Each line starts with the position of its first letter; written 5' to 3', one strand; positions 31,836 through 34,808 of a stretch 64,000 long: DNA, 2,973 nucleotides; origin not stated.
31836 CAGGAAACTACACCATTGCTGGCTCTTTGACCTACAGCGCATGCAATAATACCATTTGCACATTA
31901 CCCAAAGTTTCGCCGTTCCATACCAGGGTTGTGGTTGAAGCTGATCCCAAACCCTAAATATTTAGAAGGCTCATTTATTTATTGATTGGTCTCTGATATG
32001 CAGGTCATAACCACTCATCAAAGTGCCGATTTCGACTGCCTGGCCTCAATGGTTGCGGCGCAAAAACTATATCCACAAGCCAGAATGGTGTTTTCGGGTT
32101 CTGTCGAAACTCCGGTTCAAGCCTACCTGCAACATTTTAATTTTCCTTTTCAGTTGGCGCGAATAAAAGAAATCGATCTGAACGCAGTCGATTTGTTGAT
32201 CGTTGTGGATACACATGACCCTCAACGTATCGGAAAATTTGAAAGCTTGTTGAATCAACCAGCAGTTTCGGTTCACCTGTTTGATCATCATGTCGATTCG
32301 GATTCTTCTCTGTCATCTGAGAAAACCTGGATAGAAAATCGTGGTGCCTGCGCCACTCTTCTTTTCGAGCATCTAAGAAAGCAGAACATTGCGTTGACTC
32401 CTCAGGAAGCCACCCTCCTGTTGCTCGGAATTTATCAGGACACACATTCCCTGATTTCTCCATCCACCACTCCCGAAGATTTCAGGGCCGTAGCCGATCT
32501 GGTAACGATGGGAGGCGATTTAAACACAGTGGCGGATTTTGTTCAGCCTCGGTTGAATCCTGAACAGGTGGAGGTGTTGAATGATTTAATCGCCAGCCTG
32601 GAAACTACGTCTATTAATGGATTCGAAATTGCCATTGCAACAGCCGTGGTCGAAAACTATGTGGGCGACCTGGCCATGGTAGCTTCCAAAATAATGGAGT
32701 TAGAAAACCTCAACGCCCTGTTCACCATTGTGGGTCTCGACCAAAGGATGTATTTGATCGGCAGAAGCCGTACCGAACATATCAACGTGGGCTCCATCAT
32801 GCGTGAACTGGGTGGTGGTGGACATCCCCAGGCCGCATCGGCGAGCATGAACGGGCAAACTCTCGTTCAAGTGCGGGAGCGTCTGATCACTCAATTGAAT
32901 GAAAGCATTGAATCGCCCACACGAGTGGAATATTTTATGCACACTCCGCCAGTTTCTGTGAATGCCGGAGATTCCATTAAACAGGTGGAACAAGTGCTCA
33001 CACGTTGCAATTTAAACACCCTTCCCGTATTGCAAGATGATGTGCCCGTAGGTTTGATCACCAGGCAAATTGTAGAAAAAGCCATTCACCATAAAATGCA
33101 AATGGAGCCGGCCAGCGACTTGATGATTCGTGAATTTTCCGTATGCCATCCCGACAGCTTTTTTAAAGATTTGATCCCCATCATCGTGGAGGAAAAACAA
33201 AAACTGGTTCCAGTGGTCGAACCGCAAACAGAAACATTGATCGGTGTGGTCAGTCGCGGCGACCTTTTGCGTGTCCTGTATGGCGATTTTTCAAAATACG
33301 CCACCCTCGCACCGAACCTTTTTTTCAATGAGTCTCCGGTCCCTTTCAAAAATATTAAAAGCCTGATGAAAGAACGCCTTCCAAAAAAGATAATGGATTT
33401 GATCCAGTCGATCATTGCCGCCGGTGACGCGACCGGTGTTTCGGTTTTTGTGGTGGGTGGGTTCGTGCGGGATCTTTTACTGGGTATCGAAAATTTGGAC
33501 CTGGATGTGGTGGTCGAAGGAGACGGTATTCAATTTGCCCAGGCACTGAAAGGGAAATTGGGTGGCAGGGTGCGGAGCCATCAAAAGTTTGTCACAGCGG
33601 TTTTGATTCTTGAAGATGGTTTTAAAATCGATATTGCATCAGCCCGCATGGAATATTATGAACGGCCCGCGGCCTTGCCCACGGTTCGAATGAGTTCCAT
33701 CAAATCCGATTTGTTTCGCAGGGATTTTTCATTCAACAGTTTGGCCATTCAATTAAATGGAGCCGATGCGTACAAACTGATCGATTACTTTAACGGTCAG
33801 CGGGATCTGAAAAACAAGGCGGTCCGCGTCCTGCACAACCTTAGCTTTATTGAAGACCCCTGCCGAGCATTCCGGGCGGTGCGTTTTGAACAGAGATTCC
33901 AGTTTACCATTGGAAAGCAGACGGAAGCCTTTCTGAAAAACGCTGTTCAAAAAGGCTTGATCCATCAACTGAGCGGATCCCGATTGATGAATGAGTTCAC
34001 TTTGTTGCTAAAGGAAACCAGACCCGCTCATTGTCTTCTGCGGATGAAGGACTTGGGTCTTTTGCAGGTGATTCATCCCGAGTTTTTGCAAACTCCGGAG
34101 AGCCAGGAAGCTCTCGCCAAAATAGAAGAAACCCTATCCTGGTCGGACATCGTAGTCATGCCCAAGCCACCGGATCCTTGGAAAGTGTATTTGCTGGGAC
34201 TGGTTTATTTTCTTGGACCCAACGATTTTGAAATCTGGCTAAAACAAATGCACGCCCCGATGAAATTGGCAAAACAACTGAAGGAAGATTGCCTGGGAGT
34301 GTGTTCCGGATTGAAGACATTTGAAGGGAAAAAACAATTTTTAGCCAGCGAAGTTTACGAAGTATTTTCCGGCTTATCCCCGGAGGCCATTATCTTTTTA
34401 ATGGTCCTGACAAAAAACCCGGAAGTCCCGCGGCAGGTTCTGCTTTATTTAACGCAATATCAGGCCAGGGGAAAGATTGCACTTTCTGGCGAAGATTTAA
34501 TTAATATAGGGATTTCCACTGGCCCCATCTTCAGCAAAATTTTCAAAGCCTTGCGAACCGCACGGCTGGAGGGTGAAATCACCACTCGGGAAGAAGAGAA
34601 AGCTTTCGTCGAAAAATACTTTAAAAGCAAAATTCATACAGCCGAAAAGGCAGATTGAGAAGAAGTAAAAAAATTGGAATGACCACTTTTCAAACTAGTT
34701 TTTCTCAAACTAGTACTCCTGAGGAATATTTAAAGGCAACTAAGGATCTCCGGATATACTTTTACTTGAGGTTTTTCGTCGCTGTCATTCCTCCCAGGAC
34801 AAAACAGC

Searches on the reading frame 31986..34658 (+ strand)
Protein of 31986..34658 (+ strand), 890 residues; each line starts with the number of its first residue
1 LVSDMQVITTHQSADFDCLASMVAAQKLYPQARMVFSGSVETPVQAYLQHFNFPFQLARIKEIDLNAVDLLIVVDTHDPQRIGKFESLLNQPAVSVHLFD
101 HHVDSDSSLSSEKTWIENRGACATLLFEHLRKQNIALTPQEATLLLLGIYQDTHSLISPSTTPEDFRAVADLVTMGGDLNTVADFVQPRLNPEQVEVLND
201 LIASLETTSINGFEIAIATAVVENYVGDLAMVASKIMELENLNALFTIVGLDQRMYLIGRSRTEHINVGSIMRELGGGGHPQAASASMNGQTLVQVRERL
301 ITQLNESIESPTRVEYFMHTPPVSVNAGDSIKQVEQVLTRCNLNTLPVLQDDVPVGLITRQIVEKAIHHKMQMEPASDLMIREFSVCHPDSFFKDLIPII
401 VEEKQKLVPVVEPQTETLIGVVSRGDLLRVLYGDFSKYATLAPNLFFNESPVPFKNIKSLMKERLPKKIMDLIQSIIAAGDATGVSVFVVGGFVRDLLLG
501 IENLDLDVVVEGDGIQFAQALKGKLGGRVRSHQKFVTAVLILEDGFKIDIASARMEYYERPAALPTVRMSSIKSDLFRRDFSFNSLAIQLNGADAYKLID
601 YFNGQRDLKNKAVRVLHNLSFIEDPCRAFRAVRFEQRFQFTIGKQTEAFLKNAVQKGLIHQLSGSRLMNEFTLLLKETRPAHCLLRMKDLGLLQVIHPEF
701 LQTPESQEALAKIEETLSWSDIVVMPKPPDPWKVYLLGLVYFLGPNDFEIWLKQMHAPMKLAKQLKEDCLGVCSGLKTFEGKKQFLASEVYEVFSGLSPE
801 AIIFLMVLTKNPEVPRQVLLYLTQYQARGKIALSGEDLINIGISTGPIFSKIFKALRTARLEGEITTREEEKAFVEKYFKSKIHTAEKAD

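Call 61: find_homologous_proteins(query=window:31986-34658:+, max_evalue=1e-50)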
Query window:31986-34658:+ (890 aa): 7142 proteins with E <= 1e-50 among 8000 candidates; the best 120 are listed.
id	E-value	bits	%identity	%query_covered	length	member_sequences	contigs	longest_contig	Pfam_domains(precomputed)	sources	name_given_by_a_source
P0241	0.0e+0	1980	100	100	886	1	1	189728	PF01743.27,PF01368.28,PF12627.13,PF02272.25,PF00571.34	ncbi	-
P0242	0.0e+0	1174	61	98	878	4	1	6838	PF01743.27,PF01368.28,PF12627.13,PF02272.25,PF00571.34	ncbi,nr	ncbi:MAG: CBS domain-containing protein [Nitrospinae bacterium]|nr:CBS domain-containing protein [Ni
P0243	0.0e+0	1102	57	98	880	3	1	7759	PF01743.27,PF01368.28,PF12627.13,PF02272.25,PF00571.34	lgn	-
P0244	0.0e+0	1093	56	98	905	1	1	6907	PF01743.27,PF01368.28,PF12627.13,PF02272.25,PF00571.34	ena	-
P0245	0.0e+0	1089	58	97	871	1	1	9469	PF01743.27,PF01368.28,PF12627.13,PF02272.25,PF00571.34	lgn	-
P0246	0.0e+0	1084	57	98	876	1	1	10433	PF01743.27,PF01368.28,PF12627.13,PF02272.25,PF00571.34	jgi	jgi:tRNA nucleotidyltransferase (CCA-adding enzyme)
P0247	0.0e+0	1082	55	98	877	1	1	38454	PF01743.27,PF01368.28,PF12627.13,PF02272.25,PF00571.34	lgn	-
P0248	0.0e+0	1075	56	98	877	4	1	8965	PF01743.27,PF01368.28,PF12627.13,PF00571.34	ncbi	-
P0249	0.0e+0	1069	55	99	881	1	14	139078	PF01743.27,PF01368.28,PF02272.25,PF00571.34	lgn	-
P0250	0.0e+0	1069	56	98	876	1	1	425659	PF01743.27,PF01368.28,PF12627.13,PF02272.25,PF00571.34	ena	-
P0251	0.0e+0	1064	56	98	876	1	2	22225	PF01743.27,PF01368.28,PF12627.13,PF02272.25,PF00571.34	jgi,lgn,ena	-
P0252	0.0e+0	1063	56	98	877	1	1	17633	PF01743.27,PF01368.28,PF12627.13,PF02272.25,PF00571.34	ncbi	-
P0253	0.0e+0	1062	55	98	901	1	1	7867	PF01743.27,PF01368.28,PF12627.13,PF02272.25,PF00571.34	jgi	-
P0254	0.0e+0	1061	54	98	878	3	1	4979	PF01743.27,PF01368.28,PF12627.13,PF02272.25,PF00571.34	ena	-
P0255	0.0e+0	1055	54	98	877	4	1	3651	PF01743.27,PF01368.28,PF12627.13,PF02272.25,PF00571.34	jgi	-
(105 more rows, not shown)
